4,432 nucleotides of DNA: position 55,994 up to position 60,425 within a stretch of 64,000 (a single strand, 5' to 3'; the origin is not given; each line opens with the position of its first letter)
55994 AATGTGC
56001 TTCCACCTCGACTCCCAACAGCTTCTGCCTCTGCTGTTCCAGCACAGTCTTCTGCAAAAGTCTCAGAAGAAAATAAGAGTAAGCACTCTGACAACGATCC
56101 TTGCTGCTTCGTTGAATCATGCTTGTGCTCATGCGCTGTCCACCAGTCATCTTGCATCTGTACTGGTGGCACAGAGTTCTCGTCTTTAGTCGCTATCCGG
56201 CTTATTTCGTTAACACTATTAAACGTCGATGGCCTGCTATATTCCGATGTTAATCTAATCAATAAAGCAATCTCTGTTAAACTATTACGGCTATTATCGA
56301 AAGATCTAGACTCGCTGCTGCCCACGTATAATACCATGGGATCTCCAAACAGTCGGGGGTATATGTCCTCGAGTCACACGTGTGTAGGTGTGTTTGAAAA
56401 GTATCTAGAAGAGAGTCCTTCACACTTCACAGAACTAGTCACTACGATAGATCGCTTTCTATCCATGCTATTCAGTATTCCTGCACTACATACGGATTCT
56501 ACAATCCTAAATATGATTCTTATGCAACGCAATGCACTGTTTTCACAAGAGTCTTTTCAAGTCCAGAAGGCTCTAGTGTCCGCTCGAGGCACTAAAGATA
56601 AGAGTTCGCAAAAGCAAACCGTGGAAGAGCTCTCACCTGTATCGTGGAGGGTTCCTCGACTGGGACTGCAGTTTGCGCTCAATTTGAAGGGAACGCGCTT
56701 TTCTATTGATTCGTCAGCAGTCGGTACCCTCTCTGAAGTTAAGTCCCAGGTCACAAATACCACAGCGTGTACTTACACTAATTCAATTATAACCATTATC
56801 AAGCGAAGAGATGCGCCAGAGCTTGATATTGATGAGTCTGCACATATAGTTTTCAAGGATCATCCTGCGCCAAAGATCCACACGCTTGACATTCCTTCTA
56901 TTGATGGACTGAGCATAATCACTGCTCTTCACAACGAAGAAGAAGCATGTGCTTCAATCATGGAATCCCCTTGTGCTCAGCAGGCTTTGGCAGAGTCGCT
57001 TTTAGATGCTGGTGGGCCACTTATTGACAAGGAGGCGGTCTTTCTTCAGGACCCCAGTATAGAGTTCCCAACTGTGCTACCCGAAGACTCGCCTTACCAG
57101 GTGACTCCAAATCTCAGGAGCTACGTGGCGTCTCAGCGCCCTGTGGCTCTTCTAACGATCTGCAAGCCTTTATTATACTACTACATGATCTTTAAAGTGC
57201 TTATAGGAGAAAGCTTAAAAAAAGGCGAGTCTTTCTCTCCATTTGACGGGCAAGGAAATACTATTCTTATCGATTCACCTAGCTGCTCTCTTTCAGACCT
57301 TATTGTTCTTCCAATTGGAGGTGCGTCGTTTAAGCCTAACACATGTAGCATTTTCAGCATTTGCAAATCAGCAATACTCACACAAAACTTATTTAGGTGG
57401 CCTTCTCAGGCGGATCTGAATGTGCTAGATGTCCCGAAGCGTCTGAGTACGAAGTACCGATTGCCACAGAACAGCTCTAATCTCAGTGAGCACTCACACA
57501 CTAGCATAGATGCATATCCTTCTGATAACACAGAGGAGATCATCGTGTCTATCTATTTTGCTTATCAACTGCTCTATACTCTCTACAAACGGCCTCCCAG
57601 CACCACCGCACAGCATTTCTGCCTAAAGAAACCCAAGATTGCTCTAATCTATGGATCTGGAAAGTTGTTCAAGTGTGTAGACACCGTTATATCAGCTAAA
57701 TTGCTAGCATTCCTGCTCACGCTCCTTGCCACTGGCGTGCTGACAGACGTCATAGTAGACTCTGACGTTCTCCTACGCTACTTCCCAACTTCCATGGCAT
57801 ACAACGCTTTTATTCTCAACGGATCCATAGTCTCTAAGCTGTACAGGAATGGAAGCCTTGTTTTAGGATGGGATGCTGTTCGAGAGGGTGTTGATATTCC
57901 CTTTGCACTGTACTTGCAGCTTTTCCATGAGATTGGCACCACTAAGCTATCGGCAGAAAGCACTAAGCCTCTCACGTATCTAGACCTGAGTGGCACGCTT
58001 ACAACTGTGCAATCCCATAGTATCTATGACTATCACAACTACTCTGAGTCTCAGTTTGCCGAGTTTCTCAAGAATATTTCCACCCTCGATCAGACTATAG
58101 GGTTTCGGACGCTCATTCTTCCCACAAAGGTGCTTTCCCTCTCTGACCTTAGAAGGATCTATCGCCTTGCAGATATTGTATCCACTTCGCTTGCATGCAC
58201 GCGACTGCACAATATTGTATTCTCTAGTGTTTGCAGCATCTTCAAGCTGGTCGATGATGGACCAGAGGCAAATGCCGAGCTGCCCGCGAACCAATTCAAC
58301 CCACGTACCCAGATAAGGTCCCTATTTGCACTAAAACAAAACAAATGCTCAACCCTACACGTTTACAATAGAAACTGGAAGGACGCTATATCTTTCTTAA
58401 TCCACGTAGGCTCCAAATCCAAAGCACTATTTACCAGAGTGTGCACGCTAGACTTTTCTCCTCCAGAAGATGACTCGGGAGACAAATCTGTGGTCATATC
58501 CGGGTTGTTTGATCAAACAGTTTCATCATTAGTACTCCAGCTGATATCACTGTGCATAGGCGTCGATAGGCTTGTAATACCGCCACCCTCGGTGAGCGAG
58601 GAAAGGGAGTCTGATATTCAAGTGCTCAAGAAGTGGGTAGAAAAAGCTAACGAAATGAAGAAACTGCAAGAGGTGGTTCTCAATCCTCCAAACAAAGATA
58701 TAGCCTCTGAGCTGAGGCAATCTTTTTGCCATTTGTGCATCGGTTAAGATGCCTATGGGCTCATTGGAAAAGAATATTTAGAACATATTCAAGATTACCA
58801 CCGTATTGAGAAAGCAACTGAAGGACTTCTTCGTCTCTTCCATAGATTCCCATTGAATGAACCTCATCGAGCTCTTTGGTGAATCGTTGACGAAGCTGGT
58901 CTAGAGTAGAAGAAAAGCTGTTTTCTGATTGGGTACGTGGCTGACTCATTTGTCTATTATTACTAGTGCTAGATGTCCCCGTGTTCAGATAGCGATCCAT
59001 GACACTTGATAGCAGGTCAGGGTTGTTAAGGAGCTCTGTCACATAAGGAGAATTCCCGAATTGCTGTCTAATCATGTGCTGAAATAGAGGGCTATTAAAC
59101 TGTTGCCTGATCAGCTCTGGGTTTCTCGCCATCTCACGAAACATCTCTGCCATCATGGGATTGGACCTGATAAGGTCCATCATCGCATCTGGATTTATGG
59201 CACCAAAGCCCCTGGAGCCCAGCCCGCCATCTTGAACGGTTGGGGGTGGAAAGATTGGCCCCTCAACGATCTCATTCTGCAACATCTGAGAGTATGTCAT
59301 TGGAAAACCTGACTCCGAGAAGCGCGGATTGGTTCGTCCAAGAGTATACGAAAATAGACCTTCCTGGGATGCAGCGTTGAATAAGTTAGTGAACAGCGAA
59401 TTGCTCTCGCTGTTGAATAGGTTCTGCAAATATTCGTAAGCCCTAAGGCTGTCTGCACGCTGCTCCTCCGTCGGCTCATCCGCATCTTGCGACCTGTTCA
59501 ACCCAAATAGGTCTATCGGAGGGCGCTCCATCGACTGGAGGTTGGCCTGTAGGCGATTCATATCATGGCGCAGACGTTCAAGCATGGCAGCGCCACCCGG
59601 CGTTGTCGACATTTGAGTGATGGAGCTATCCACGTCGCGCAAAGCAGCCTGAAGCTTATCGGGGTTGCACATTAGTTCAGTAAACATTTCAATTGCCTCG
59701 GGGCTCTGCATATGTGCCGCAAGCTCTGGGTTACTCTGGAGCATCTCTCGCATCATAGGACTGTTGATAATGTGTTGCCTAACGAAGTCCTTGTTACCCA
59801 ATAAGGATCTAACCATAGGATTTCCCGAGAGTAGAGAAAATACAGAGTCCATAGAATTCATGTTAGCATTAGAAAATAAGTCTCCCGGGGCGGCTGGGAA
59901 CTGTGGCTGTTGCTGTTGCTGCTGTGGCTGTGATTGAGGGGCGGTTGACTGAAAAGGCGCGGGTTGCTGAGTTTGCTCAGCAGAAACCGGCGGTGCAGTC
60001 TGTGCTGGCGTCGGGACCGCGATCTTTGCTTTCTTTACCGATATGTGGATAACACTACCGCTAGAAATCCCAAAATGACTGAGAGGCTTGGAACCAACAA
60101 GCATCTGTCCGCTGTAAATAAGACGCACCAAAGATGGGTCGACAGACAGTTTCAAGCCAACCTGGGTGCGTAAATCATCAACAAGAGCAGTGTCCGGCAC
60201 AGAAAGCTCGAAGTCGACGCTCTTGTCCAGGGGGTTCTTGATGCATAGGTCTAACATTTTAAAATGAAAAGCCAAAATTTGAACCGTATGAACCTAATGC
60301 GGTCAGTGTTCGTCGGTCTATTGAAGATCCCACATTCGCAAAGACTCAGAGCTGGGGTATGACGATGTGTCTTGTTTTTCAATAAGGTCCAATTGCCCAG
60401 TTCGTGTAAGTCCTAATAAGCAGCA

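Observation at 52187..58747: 2186-aa protein with only an N-terminal RING finger: a giant E3 ligase candidate with ~2100 aa of unassigned sequence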

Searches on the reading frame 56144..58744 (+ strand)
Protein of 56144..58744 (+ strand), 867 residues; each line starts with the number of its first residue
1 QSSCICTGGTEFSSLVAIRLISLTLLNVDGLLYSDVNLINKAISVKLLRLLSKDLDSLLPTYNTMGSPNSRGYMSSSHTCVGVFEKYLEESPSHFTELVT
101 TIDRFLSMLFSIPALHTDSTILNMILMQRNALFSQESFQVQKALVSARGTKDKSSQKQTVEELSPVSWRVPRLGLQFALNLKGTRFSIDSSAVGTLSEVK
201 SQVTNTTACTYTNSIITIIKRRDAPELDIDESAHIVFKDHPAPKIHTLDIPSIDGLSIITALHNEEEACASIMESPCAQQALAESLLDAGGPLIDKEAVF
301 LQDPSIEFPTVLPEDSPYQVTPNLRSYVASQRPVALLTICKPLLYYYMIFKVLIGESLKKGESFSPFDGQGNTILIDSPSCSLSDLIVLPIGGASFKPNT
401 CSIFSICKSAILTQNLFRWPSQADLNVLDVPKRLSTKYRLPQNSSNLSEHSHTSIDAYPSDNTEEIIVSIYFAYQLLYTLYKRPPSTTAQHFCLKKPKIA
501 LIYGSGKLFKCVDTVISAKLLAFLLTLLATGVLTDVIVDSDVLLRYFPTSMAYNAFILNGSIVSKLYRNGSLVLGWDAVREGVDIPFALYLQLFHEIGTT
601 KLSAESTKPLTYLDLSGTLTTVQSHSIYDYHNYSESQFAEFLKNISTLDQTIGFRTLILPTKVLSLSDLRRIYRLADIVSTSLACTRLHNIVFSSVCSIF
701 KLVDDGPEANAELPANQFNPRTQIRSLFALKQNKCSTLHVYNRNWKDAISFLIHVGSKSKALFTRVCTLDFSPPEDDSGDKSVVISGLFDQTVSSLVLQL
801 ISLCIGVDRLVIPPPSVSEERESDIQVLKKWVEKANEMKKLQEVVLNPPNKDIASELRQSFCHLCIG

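Call 44: predict_structure(alignment_id=A3)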
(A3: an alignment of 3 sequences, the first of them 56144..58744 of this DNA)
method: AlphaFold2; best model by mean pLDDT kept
length: 867 residues; sequences in the alignment: 3
mean_pLDDT: 37.0   pTM: 0.33
mean pLDDT of the five models: 37.0, 29.6, 28.6, 27.4, 26.7
residues with pLDDT >= 90: 0; 70-90: 14; 50-70: 124; < 50: 729
segments of 3 or more residues with pLDDT < 50: 1-472, 483-495, 497-513, 534-588, 603-606, 611-633, 655-740, 750-752, 754-767, 774-784, 815-818, 847-849, 851-855, 857-867
pLDDT, mean of each block of 10 residues (from residue 1): 26 32 32 32 34 34 30 30 34 37 38 32 34 30 30 33 26 25 25 30 30 27 30 28 27 28 24 31 30 29 28 30 28 30 35 31 27 23 38 33 28 29 30 29 26 28 44 52 41 41 41 48 55 44 29 24 31 36 42 58 50 42 38 50 59 49 37 40 43 34 28 28 29 40 50 44 45 47 54 70 59 52 68 68 53 46 28
secondary structure, 60 per line:
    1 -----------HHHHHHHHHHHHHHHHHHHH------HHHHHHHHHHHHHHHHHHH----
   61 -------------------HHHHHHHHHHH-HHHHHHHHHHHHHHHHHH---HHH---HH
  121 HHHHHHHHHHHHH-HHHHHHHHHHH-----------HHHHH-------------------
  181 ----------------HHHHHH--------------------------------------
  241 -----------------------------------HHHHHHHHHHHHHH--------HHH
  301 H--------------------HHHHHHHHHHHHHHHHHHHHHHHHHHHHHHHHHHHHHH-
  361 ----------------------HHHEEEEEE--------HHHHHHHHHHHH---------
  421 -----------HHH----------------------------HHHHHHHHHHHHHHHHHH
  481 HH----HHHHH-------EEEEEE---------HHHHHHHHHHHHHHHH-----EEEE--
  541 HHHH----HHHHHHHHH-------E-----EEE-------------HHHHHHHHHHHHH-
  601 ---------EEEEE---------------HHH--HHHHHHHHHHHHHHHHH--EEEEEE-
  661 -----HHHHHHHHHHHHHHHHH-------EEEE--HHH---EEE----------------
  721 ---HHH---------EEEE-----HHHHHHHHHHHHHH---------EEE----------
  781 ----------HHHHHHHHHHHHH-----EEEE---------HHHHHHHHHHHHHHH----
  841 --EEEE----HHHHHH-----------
elements in order (helices of 4 or more, strands of 3 or more residues): H12-31 H38-56 H80-90 H92-109 H119-133 H135-145 H157-161 H197-202 H276-289 H298-301 H322-359 E386-391 H400-411 H463-482 H487-491 E499-504 H514-529 E535-538 H541-544 H549-557 E571-573 H587-599 E610-614 H635-651 E654-659 H666-682 E690-693 E702-704 E736-739 H745-758 E768-770 H791-803 E809-812 H822-836 E843-846 H851-856
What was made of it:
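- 56687..57136 (+): Most conserved block of the protein, aa 1501-1650. No assignable family. AF2 predicts mostly coil at very low confidence (call 44).
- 57701..57757 (+): Conserved strongly hydrophobic helix, aa 1839-1857 (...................). Either a buried helix or a single membrane-spanning segment. AF2 places it as a helix within the beta/alpha region (call 44).
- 57638..58711 (+): C-terminal region of about 10 alternating strand-helix units, 32-46 aa apart (aa 1818-2175). Parallel beta/alpha repeat architecture, low confidence. AF2 C-tile secondary structure, with pLDDT of 50-70 in places (call 44).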

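Call 62: search_solved_structures(query=A3, max_evalue=10)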
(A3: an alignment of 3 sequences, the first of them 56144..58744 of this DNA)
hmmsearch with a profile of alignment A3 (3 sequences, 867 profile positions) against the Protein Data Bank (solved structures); distinct sequences matched with E-value up to 10: 0.

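Call 70: fold_search(model_id=the predicted structure, library=pdb)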
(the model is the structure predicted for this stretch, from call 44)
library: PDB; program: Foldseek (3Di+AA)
matches with E <= 10: 791; with E <= 0.001: 0
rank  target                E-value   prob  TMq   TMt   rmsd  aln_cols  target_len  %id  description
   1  7uek                  3.9e-02  0.35  0.09  0.25  16.0       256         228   12  Crystal structure of a de novo designed ovoid TIM barrel OT3 (released 2023-01-18)
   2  7wbt_A                5.5e-02  0.28  0.11  0.11  15.0       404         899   11  Crystal structure of bovine NLRP9 (released 2022-04-06)
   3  3cqj_A                6.5e-02  0.47  0.10  0.24  15.1       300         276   11  Crystal Structure of L-xylulose-5-phosphate 3-epimerase UlaE (form B) complex with Zn2+ (released 2008-11-25)
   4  2vvn_B                8.5e-02  0.44  0.08  0.11   8.2       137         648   14  BtGH84 in complex with NH-Butylthiazoline (released 2008-07-01)
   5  3sy8_C                8.5e-02  0.30  0.10  0.20  14.7       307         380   12  Crystal structure of the response regulator RocR (released 2012-07-18)
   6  5abe_A                1.1e-01  0.47  0.07  0.09   8.2       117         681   13  Structure of GH84 with ligand (released 2015-11-18)
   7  2xm2_B                1.2e-01  0.38  0.08  0.11   8.2       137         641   14  BtGH84 in complex with LOGNAc (released 2011-08-03)
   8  5abh_B                1.3e-01  0.44  0.08  0.09   8.2       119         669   13  Structure of GH84 with ligand (released 2015-11-18)
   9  5coq_A                1.3e-01  0.14  0.08  0.20  16.3       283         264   10  The effect of valine to alanine mutation on InhA enzyme crystallization pattern and substrate binding loop conformatio (released 2015-08-05)
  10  2cho_A                1.4e-01  0.41  0.08  0.10   8.2       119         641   13  Bacteroides thetaiotaomicron hexosaminidase with O-GlcNAcase activity (released 2006-06-19)
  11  3cqi_A                1.6e-01  0.33  0.10  0.24  14.9       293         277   11  Crystal Structure of L-xylulose-5-phosphate 3-epimerase UlaE (form B) complex with sulfate (released 2008-11-25)
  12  5fky_B                1.7e-01  0.38  0.09  0.11   8.0       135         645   16  Structure of a hydrolase bound with an inhibitor (released 2016-01-27)
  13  3cqj_B                1.7e-01  0.25  0.09  0.22  16.7       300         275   11  Crystal Structure of L-xylulose-5-phosphate 3-epimerase UlaE (form B) complex with Zn2+ (released 2008-11-25)
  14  5abh_A                1.7e-01  0.41  0.08  0.10   7.9       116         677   16  Structure of GH84 with ligand (released 2015-11-18)
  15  3cqi_B                1.7e-01  0.33  0.10  0.25  15.1       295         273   12  Crystal Structure of L-xylulose-5-phosphate 3-epimerase UlaE (form B) complex with sulfate (released 2008-11-25)
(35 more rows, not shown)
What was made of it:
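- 57638..58711 (+): Foldseek against PDB gave nothing significant: best E=0.039, TM<=0.12 (call 70).
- Foldseek found nothing, but the model was poor (call 70).
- Tried and rejected: Foldseek against PDB with the C-tile gave a best E of 0.039 and TM<=0.12, which is meaningless (call 70).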

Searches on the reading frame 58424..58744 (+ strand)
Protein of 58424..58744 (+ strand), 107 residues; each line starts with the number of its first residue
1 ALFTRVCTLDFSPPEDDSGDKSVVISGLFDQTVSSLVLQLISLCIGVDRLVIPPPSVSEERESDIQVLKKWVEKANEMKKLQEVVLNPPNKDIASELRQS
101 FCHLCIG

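Call 65: find_related_loci(query=A7, collection=metagenome_contigs, flank=10000)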
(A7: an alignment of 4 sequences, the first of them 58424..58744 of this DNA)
Query A7 (107 aa) in metagenome_contigs; peptide patterns used: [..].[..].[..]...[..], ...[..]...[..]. (x = any residue, [..] = any of these).
197 stretches matched a pattern, but none encodes a relative of the query by tblastn (E <= 1e-3).

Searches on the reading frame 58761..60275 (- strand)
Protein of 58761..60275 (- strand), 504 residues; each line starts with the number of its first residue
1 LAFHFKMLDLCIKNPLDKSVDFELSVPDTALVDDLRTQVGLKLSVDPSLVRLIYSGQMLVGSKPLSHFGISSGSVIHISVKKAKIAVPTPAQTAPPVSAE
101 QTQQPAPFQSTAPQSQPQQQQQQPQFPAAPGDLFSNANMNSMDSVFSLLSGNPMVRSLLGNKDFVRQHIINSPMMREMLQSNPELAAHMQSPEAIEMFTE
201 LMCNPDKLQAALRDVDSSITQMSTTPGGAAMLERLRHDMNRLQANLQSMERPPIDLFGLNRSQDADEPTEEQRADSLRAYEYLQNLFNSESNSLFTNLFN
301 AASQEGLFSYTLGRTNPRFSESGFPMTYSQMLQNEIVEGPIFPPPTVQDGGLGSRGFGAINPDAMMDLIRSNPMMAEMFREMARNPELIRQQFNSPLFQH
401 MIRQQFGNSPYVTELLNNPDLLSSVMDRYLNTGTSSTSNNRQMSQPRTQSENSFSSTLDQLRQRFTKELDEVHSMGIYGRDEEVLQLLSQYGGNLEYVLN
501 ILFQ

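Call 9: search_protein_families(library=pfam, proteins=[window:58761-60275:-], max_evalue=0.001)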
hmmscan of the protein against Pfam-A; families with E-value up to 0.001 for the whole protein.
window:58761-60275:- (504 aa): 3 families
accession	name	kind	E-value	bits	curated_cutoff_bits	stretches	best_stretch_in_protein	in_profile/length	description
PF23195.1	UBQLN1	-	2.5e-15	56.4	27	1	152-211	8-67/70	Ubiquilin-1-like domain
PF00240.29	ubiquitin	-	4.7e-09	36.3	25.4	1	11-82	2-71/72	Ubiquitin family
PF17830.6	STI1-HOP_DP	-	2.2e-05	24.7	29.1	0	173-214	2-43/55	STI1/HOP, DP domain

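Call 49: find_homologous_proteins(query=window:58764-60275:-, max_evalue=1e-10)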
Query window:58764-60275:- (504 aa): 18 proteins with E <= 1e-10 among 8000 candidates.
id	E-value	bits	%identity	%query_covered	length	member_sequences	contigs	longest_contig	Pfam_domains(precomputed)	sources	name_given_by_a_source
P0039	0.0e+0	1093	100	99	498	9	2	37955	PF00240.30,PF23195.2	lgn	-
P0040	1.3e-284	962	89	99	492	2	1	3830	PF17830.7,PF00240.30,PF23195.2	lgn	-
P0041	1.0e-234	798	75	99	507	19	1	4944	PF17830.7,PF00240.30,PF23195.2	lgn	-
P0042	1.4e-220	751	71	99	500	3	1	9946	PF17830.7,PF00240.30,PF23195.2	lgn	-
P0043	1.3e-216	738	71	99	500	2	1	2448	PF17830.7,PF00240.30,PF23195.2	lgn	-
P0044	1.5e-143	497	51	99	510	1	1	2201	PF00240.30,PF23195.2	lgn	-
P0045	2.3e-15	75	22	70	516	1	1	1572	PF00240.30,PF00627.38,PF23195.2,PF11976.15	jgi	-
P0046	3.5e-15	74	23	84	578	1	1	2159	PF17830.7,PF00240.30,PF00627.38,PF23195.2,PF18037.8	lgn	-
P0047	1.3e-14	72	23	47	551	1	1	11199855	PF17830.7,PF00240.30,PF00627.38,PF23195.2,PF11976.15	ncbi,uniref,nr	ncbi:ubiquilin-1-like [Xenia sp. Carnegie-2017]|uniref:ubiquilin-1-like n=1 Tax=Xenia sp. Carnegie-2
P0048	1.7e-14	72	25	45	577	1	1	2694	PF22562.3,PF17830.7,PF00240.30,PF00627.38,PF23195.2,PF11976.15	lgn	-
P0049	3.0e-14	71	21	83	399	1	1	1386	PF17830.7,PF00240.30,PF23195.2,PF11976.15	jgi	jgi:ubiquilin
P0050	6.5e-14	70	24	70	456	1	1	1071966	PF00627.38,PF23195.2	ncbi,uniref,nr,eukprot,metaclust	ncbi:putative Ubiquitin protein [Spironucleus salmonicida]|uniref:Ubiquitin protein n=1 Tax=Spironuc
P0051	8.7e-14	69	29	17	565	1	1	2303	PF22562.3,PF00240.30,PF00627.38,PF23195.2,PF11976.15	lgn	-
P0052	2.8e-13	68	26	43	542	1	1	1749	PF17830.7,PF00240.30,PF00627.38,PF23195.2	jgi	jgi:ubiquilin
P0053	4.0e-13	67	23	80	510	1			PF17830.7,PF00240.30,PF00627.38,PF23195.2,PF11976.15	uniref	uniref:Ubiquilin n=1 Tax=Setaria digitata TaxID=48799 RepID=A0A915PLG0_9BILA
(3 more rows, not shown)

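Call 54: find_encoding_contigs(protein=P0044, flank=10000, max_places=4)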
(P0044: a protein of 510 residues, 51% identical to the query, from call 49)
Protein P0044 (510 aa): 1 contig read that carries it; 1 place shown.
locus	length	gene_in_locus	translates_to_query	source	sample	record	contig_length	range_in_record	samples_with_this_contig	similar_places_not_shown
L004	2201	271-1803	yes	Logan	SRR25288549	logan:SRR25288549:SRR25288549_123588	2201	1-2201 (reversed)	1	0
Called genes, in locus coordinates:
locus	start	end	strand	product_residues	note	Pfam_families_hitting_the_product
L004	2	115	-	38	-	?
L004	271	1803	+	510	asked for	PF00240:ubiquitin, PF23195:UBQLN1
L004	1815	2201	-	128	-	?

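Call 55: find_encoding_contigs(protein=P0050, flank=10000, max_places=2)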
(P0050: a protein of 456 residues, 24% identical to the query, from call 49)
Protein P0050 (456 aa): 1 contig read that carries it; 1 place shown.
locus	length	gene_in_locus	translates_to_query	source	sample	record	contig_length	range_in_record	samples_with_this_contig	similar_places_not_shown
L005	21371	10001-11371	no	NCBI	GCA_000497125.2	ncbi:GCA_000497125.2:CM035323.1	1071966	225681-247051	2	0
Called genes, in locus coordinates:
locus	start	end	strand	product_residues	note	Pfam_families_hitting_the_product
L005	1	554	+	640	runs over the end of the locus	-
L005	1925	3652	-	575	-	PF13516:LRR_6 (faint), PF27087:LRR_TMOD-LMOD (weak)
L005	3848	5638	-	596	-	-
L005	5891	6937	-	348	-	-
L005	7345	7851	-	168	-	-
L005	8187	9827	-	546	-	PF02274:ADI, PF19420:DDAH_eukar (faint)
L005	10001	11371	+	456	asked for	PF23195:UBQLN1, PF00627:UBA (weak)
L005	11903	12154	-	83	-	-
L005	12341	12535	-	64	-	-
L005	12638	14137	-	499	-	PF26038:Dimer_MINDY4_N, PF13898:MINDY-3_4_CD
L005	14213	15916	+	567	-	PF10243:MIP-T3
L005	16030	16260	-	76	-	-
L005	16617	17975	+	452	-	-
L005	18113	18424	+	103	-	-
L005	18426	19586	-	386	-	-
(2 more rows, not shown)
